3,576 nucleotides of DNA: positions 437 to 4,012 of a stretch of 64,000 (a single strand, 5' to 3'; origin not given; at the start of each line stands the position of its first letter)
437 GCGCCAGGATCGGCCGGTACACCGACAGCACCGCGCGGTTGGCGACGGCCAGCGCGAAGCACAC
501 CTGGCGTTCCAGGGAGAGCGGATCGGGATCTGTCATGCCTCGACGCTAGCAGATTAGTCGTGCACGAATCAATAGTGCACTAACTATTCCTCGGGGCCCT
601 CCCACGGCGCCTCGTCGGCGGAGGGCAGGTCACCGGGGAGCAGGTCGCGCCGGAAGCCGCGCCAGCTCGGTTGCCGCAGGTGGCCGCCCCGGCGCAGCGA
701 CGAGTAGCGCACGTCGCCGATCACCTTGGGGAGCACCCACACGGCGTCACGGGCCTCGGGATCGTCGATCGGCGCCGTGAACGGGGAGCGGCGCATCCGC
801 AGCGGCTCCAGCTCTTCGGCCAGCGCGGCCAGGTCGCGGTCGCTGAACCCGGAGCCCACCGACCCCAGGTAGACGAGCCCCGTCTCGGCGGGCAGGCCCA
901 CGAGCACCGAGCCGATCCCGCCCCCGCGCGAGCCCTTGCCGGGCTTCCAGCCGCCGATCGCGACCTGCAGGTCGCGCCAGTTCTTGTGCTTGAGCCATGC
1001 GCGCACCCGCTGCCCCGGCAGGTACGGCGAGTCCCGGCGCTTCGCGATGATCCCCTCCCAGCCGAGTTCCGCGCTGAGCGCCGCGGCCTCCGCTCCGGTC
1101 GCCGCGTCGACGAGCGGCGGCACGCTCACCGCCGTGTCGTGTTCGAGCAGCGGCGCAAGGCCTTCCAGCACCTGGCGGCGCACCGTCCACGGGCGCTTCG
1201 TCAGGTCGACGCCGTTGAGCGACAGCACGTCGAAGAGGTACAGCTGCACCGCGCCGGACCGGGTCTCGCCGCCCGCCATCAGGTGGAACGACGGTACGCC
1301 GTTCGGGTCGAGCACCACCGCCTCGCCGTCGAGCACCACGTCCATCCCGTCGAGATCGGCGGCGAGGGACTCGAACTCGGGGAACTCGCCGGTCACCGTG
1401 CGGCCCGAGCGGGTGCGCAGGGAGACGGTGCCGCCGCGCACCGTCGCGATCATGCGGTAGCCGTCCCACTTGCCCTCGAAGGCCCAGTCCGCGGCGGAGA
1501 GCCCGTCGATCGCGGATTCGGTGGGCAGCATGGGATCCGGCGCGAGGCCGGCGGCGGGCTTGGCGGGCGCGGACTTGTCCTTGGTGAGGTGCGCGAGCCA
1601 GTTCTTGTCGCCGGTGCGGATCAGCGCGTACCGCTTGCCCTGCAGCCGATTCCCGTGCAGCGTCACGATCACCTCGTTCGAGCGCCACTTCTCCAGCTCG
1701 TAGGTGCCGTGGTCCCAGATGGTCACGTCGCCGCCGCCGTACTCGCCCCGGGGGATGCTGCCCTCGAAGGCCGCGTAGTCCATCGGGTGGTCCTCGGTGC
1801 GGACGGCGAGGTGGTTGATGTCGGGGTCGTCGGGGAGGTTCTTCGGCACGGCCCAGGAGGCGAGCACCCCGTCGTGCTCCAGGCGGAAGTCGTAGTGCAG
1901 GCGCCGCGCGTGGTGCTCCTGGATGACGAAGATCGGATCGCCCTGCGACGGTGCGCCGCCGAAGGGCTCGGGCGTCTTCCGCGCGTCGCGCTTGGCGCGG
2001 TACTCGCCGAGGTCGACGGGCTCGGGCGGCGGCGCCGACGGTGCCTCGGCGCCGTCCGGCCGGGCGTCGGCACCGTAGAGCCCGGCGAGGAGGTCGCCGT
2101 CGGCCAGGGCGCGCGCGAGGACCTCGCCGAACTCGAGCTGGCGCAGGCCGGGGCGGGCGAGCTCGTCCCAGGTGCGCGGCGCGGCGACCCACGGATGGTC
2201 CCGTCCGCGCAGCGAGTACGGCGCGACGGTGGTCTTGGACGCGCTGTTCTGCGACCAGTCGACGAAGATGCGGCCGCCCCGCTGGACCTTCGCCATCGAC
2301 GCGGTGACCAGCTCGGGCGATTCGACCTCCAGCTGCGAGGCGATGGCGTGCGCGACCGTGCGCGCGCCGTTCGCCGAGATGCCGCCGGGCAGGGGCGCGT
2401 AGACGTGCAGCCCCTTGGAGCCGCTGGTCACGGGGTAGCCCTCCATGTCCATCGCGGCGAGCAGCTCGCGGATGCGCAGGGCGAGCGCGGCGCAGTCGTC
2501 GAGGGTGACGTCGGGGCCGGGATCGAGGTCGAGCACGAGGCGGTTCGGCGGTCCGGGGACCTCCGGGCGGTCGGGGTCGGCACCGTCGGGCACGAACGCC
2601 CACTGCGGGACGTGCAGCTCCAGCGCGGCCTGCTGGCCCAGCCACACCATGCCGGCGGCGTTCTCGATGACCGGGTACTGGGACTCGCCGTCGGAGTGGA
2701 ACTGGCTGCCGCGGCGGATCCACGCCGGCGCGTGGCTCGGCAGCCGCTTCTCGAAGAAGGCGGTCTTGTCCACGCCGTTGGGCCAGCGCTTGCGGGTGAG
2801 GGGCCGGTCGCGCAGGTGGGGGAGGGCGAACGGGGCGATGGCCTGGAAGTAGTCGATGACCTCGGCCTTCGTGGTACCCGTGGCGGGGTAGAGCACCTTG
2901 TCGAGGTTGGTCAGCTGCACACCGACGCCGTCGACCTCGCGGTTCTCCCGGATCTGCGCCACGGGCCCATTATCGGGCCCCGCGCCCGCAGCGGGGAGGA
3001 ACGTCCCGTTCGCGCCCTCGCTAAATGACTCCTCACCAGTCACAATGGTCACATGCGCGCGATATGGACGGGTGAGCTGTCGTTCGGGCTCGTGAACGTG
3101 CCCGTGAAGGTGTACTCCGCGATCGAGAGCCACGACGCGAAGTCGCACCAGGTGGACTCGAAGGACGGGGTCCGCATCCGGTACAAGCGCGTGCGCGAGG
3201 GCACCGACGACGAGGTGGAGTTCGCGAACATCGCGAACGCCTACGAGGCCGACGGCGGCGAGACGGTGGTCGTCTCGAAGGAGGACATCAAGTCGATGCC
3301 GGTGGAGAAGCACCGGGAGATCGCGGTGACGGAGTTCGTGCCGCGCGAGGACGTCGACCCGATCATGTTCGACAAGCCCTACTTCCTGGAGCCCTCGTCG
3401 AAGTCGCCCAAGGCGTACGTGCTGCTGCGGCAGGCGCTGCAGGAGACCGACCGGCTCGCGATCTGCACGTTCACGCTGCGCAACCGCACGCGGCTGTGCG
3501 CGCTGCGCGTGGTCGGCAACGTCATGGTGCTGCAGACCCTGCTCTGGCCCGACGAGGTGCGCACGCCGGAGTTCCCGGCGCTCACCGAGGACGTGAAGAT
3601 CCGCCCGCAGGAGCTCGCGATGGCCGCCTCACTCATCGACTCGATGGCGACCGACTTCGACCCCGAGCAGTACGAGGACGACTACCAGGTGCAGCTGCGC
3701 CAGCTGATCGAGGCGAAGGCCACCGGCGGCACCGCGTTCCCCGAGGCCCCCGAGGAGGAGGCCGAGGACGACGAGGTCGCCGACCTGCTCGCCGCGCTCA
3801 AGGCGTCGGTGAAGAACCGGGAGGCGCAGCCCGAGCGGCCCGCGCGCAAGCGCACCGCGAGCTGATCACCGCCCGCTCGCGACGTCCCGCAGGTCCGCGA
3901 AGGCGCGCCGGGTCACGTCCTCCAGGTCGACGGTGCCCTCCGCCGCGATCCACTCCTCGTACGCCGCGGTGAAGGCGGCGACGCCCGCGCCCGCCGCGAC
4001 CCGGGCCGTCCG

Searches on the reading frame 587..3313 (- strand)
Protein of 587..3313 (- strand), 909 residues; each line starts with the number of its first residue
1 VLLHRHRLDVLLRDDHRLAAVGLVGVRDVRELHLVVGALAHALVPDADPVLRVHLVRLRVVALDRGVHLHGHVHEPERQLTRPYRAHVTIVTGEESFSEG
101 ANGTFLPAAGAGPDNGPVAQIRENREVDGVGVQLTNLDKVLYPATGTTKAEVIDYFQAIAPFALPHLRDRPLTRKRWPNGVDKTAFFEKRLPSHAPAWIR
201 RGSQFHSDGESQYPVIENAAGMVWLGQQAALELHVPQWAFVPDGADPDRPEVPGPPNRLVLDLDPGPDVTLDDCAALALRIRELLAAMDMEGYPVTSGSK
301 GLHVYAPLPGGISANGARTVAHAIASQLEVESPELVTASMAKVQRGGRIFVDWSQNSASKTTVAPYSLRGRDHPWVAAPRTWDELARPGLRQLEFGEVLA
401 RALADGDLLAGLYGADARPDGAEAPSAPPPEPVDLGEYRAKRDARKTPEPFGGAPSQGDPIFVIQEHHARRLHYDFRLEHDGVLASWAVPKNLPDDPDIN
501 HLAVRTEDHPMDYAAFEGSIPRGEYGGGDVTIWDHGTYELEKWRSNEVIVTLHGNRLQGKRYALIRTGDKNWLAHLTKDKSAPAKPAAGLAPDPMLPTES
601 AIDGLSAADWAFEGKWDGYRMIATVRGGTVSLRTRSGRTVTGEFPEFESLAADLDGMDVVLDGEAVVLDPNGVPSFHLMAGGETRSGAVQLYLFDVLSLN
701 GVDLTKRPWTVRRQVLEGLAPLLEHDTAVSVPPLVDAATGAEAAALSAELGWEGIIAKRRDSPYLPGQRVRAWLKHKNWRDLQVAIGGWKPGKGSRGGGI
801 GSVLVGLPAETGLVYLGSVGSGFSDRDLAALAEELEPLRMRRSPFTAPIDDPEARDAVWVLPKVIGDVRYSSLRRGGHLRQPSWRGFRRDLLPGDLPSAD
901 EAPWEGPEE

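Call 65: search_protein_families(library=pfam, proteins=[window:587-3313:-], max_evalue=0.00001)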
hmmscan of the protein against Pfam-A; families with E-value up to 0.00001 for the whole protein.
window:587-3313:- (909 aa): 4 families
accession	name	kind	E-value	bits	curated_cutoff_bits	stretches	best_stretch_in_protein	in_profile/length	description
PF21686.3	LigD_Prim-Pol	-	5.7e-83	278.8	27.4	1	148-408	1-253/254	LigD, primase-polymerase domain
PF13298.12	LigD_N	-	5.5e-39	133.1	31.1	1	465-566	1-107/107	DNA Ligase D 3'-phosphoesterase domain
PF01068.26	DNA_ligase_A_M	-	6.9e-26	91.6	26.2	1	599-777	11-204/204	ATP dependent DNA ligase domain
PF04679.21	DNA_ligase_A_C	-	2e-22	79.8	27.5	1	796-890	1-93/94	ATP dependent DNA ligase C terminal region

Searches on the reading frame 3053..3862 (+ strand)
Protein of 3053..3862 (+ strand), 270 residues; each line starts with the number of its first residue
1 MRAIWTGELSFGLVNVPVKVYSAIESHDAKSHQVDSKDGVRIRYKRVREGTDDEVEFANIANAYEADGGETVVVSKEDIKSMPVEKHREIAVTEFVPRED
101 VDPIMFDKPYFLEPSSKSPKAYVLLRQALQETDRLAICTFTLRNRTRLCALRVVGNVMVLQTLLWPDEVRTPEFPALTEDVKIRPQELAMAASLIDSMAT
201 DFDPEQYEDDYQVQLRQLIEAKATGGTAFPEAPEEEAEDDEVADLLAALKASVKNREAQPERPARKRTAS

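Call 65: search_protein_families(library=pfam, proteins=[window:3053-3862:+], max_evalue=0.00001)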
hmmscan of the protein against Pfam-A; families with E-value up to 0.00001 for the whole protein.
window:3053-3862:+ (270 aa): 1 family
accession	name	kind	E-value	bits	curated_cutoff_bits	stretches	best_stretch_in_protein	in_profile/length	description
PF02735.22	Ku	-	2.7e-51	174.6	25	1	10-190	1-190/190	Ku70/Ku80 beta-barrel domain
